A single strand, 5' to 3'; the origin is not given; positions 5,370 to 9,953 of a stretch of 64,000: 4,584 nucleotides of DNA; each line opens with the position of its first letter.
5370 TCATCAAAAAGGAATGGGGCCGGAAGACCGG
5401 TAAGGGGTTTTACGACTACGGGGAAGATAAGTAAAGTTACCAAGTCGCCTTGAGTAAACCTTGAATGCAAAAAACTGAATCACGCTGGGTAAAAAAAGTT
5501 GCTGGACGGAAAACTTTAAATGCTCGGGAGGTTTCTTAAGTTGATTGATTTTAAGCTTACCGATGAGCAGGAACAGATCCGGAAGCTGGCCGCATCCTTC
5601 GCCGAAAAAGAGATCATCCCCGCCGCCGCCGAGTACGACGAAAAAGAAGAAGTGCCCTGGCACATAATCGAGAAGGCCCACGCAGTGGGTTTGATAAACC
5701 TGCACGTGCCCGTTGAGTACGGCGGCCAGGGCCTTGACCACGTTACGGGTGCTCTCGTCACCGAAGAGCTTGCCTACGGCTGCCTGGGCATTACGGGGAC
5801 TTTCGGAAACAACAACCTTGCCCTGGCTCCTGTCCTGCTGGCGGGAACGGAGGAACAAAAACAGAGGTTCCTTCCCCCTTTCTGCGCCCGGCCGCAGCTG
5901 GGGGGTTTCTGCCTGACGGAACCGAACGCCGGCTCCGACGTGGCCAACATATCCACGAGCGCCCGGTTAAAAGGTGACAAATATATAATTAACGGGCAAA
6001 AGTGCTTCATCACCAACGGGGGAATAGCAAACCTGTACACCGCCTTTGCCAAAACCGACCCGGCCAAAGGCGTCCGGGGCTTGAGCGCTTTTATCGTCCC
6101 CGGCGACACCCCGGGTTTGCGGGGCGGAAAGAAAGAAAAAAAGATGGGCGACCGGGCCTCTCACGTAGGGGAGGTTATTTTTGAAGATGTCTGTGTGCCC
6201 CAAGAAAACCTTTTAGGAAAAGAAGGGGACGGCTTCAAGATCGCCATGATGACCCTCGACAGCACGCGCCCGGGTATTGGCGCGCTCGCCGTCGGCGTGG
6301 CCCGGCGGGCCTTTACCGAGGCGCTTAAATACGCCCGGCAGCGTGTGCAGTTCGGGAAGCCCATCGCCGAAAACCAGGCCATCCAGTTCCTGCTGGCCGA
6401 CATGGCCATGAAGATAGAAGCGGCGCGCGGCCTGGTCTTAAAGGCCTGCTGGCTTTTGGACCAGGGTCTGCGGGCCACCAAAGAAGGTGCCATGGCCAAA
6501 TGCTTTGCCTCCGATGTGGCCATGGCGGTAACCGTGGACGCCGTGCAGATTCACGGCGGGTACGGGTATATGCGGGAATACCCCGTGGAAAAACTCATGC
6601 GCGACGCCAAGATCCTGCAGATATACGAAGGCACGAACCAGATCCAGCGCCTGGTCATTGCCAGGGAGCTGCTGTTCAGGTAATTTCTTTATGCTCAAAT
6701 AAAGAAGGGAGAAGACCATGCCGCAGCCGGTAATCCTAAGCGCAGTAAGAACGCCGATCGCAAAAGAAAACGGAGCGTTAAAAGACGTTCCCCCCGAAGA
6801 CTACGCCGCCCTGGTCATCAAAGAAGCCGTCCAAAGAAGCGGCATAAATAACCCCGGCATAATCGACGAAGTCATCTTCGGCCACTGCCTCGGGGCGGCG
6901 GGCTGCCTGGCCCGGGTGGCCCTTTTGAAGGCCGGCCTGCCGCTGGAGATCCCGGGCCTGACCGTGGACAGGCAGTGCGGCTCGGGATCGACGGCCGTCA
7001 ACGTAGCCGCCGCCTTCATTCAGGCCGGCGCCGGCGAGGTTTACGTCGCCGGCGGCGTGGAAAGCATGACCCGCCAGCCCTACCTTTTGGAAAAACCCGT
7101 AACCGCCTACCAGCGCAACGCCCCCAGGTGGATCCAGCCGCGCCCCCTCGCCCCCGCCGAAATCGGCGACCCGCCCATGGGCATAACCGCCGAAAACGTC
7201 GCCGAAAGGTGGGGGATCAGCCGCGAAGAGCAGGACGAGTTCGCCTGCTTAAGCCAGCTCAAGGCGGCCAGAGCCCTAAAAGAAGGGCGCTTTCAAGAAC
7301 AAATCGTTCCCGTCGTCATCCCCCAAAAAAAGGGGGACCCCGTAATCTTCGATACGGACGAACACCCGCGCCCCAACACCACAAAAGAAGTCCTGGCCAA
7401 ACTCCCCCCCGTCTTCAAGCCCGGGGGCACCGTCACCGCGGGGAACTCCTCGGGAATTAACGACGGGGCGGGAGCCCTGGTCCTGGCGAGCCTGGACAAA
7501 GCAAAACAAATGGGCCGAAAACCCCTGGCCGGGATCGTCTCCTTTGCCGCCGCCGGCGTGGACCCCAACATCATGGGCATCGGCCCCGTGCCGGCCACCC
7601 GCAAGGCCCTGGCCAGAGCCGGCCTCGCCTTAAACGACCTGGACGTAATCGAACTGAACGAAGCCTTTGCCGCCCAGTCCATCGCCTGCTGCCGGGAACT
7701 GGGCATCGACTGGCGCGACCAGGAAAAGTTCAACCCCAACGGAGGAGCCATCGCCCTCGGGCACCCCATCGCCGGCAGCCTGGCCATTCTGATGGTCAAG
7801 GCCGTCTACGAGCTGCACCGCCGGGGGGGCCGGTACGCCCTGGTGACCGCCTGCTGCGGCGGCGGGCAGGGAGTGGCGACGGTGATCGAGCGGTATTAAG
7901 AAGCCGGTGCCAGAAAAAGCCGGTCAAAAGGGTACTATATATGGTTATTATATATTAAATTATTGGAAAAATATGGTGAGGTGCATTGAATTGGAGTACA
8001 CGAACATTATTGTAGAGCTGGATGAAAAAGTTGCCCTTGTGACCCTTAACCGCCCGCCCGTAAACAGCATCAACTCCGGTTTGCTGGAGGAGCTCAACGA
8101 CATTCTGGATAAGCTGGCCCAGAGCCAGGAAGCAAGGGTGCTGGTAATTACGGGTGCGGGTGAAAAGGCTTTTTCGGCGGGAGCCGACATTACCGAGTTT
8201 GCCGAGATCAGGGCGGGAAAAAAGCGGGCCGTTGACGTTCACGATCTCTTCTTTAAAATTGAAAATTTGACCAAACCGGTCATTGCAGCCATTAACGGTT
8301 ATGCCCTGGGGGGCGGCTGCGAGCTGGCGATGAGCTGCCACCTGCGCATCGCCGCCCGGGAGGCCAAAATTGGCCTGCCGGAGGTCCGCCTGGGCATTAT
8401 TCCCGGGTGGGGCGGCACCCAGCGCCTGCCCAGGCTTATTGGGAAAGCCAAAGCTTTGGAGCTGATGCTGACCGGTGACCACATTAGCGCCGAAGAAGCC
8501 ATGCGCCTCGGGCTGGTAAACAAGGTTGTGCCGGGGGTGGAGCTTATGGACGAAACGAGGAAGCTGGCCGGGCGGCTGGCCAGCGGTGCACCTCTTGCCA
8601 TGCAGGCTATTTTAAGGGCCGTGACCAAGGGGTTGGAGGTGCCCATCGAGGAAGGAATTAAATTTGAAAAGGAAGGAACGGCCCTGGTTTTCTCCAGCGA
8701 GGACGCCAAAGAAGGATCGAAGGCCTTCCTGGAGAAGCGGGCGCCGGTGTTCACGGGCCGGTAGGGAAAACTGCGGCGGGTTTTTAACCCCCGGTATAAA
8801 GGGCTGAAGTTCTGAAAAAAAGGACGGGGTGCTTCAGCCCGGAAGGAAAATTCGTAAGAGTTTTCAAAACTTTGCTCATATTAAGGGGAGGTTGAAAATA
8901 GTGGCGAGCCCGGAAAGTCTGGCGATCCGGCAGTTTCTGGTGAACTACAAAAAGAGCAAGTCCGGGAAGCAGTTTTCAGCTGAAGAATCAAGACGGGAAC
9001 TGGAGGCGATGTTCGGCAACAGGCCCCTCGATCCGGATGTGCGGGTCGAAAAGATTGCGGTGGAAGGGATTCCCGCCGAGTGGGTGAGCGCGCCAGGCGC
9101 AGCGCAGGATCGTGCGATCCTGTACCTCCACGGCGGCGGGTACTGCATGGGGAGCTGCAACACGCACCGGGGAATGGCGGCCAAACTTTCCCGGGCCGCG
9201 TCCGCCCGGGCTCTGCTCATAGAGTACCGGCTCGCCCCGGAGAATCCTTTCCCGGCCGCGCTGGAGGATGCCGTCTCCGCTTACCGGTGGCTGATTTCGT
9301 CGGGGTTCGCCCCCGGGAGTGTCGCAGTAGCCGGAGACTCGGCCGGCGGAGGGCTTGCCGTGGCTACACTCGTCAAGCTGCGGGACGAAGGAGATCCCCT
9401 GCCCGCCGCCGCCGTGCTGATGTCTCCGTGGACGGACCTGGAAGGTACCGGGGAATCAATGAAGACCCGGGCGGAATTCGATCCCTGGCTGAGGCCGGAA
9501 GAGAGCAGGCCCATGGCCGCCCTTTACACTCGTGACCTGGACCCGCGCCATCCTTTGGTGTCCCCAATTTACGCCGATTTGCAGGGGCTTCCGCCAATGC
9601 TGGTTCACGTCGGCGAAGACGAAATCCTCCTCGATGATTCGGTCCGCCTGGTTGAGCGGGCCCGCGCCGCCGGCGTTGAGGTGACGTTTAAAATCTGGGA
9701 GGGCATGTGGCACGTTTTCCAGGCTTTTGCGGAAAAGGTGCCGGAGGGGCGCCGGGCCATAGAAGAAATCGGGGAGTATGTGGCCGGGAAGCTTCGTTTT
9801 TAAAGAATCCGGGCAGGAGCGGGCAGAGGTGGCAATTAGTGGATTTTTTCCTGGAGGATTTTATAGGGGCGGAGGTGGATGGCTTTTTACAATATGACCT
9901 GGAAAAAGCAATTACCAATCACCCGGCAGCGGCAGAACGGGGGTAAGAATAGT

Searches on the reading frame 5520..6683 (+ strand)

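Call 51: search_protein_families(library=pfam, proteins=[window:5520-6683:+], max_evalue=0.00001)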
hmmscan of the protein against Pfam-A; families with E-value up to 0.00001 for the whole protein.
window:5520-6683:+ (387 aa): 5 families
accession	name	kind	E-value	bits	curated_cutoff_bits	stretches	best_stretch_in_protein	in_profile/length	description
PF00441.29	Acyl-CoA_dh_1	-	1.1e-53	181.9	22.4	1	236-385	1-150/150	Acyl-CoA dehydrogenase, C-terminal domain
PF02771.21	Acyl-CoA_dh_N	-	1.1e-33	116.4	22.9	1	14-123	1-111/113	Acyl-CoA dehydrogenase, N-terminal domain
PF08028.16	Acyl-CoA_dh_2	-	1.3e-26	93.9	22.7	1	252-373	2-133/134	Acyl-CoA dehydrogenase, C-terminal domain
PF02770.24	Acyl-CoA_dh_M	-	1.8e-25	89.4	33.3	1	130-224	2-97/97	Acyl-CoA dehydrogenase, middle domain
PF22924.1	ACOX_C_alpha1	-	6.5e-06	26.5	27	0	324-385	108-169/169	Acyl-CoA oxidase, C-alpha1 domain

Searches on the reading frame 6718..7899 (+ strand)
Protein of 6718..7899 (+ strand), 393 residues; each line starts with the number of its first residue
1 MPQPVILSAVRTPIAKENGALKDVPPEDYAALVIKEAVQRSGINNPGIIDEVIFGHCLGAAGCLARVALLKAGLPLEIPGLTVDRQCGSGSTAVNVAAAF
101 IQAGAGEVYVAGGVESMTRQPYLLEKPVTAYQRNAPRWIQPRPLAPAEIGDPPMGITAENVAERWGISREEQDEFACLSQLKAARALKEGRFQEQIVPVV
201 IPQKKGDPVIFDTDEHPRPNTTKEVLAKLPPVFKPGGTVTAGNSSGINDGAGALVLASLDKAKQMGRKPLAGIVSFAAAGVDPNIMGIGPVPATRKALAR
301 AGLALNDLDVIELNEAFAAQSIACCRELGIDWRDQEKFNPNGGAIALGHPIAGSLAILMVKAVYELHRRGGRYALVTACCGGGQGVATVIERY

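Call 51: search_protein_families(library=pfam, proteins=[window:6718-7899:+], max_evalue=0.00001)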
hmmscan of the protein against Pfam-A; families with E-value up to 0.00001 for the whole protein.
window:6718-7899:+ (393 aa): 2 families
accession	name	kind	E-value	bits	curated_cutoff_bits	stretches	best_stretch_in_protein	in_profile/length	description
PF00108.29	Thiolase_N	-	2.2e-74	250.5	26.4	1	5-258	2-258/260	Thiolase, N-terminal domain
PF02803.24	Thiolase_C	-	1.5e-43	147.8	27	1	268-392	2-123/123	Thiolase, C-terminal domain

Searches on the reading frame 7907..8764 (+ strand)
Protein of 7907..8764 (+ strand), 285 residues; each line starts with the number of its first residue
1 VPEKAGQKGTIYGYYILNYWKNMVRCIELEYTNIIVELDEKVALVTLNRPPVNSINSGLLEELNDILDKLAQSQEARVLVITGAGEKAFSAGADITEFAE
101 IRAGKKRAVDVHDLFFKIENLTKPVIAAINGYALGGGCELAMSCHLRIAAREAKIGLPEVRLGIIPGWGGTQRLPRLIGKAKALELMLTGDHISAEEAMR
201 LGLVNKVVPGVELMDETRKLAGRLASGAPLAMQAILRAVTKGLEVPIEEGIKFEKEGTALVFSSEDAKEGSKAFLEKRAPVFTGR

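Call 51: search_protein_families(library=pfam, proteins=[window:7907-8764:+], max_evalue=0.00001)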
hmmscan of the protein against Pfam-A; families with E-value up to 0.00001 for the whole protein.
window:7907-8764:+ (285 aa): 2 families
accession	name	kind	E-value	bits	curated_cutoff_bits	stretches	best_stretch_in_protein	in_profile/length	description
PF00378.25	ECH_1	-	2e-72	244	27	1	39-284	3-250/251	Enoyl-CoA hydratase/isomerase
PF16113.10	ECH_2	-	4.5e-39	135.3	27.2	1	43-215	2-179/335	Enoyl-CoA hydratase/isomerase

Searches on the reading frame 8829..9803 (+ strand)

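Call 51: search_protein_families(library=pfam, proteins=[window:8829-9803:+], max_evalue=0.00001)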
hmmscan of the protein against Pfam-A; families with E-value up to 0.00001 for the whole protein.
window:8829-9803:+ (324 aa): 3 families
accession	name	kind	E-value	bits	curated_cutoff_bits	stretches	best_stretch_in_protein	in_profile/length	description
PF07859.19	Abhydrolase_3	-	2.8e-63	213.9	25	1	97-298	1-209/210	alpha/beta hydrolase fold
PF10340.15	Say1_Mug180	-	9.8e-12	44.8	21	1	92-214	120-247/374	Steryl acetyl hydrolase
PF20434.5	BD-FAE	-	5.2e-10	39.6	26.8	1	95-178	14-104/215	BD-FAE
